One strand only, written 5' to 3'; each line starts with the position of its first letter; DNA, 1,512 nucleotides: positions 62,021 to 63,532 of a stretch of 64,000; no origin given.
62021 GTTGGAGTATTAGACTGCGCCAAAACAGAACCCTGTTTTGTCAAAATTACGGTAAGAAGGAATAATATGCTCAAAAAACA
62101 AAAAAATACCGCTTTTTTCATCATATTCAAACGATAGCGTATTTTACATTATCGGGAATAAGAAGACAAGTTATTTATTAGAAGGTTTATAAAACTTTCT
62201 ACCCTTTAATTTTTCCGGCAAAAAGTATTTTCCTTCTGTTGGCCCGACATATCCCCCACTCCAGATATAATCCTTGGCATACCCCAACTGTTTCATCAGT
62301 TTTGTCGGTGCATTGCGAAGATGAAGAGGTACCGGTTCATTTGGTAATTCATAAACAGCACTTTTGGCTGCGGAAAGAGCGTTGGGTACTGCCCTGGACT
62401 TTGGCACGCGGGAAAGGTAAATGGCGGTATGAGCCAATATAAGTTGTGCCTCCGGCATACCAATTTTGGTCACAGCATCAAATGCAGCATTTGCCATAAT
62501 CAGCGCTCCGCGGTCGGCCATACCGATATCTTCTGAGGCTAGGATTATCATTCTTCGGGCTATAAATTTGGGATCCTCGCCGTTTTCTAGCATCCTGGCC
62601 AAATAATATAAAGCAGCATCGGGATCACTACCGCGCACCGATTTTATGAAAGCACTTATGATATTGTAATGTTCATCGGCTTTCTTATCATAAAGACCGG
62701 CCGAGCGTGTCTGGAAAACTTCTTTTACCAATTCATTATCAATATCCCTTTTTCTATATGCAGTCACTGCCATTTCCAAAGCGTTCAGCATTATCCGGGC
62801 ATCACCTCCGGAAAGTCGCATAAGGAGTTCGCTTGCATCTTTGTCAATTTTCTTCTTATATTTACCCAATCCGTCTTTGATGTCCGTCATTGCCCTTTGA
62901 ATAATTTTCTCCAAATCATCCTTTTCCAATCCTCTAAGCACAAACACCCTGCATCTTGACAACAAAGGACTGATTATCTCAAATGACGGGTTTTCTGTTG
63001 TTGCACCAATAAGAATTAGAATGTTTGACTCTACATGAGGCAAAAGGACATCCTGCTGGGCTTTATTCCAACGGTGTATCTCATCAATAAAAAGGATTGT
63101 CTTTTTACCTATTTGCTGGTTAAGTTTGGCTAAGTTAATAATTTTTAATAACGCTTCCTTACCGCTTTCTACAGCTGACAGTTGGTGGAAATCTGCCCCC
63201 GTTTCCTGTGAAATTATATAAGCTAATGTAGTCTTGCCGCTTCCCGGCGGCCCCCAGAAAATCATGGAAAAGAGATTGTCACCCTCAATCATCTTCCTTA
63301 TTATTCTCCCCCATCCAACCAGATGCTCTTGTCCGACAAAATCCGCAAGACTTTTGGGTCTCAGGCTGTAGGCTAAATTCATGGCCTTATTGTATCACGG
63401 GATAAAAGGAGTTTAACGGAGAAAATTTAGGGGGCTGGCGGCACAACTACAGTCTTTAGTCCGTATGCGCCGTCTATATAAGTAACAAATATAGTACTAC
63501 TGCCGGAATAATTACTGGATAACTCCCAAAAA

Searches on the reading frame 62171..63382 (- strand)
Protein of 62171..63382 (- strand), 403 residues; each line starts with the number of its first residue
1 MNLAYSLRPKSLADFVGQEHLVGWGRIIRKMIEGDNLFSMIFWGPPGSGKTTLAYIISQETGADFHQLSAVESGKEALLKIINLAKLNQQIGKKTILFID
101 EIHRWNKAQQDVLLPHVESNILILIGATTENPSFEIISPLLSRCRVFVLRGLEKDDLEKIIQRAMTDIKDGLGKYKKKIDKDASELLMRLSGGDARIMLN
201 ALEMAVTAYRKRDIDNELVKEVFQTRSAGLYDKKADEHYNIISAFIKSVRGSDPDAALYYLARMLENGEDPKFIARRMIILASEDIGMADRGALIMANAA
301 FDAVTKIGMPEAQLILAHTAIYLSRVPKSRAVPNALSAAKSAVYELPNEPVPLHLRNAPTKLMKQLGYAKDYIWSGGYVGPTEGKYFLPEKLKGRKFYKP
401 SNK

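Call 42: search_protein_families(library=pfam, proteins=[window:62171-63382:-], max_evalue=0.001)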
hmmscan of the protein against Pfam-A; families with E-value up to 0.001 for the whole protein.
window:62171-63382:- (403 aa): 8 families
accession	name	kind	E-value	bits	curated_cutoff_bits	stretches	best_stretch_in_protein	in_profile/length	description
PF12002.13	MgsA_C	-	3.1e-56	190.3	27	1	251-402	1-152/167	MgsA AAA+ ATPase C terminal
PF16193.11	AAA_assoc_2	-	3.6e-24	85.2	34.3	1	174-250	2-81/81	AAA C-terminal domain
PF05496.18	RuvB_N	-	4.2e-19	69.3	27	1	7-130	1-122/159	Holliday junction DNA helicase RuvB P-loop domain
PF00004.35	AAA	-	1.4e-16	61.5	21.2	1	40-149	1-128/131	ATPase family associated with various cellular activities (AAA)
PF07728.20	AAA_5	-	3.3e-06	27.6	22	1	40-128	2-101/139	AAA domain (dynein-related subfamily)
PF13173.12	AAA_14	-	2.3e-05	24.8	27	1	41-112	6-81/129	AAA domain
PF06068.19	TIP49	-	0.00022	20.9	23.8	1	14-71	25-86/347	TIP49 P-loop domain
PF04851.21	ResIII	-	0.00038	20.8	22.5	0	82-130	114-163/164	Type III restriction enzyme, res subunit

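Call 99: find_encoding_contigs(protein=window:62171-63382:-, flank=10000, max_places=3)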
Protein window:62171-63382:- (403 aa): 5 contigs read that carry it; 3 places shown.
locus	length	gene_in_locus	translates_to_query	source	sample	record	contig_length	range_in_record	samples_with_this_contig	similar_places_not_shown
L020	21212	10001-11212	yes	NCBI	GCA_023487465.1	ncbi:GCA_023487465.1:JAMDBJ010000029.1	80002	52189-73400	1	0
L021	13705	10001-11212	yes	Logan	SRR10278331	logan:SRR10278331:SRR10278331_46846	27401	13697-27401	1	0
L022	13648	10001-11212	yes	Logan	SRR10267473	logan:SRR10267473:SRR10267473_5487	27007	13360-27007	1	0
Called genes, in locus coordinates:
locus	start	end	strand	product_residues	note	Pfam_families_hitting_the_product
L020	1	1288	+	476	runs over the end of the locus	PF03816:LytR_cpsA_psr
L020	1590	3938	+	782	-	PF09364:XFP_N, PF03894:XFP, PF09363:XFP_C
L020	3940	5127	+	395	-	PF00871:Acetate_kinase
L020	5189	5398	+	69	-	PF18893:DUF5652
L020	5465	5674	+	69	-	-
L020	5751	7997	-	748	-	PF00912:Transgly, PF00905:Transpeptidase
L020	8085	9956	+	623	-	-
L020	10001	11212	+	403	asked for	PF05496:RuvB_N, PF13173:AAA_14 (weak), PF00004:AAA, PF07728:AAA_5 (weak), PF16193:AAA_assoc_2, PF12002:MgsA_C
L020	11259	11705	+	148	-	-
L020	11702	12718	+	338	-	PF01594:AI-2E_transport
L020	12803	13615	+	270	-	PF19420:DDAH_eukar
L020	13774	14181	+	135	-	PF08570:DUF1761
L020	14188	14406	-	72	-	-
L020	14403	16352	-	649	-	-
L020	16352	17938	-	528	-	-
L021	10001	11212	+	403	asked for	PF05496:RuvB_N, PF13173:AAA_14 (weak), PF00004:AAA, PF07728:AAA_5 (weak), PF16193:AAA_assoc_2, PF12002:MgsA_C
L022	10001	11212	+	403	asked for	PF05496:RuvB_N, PF13173:AAA_14 (weak), PF00004:AAA, PF07728:AAA_5 (weak), PF16193:AAA_assoc_2, PF12002:MgsA_C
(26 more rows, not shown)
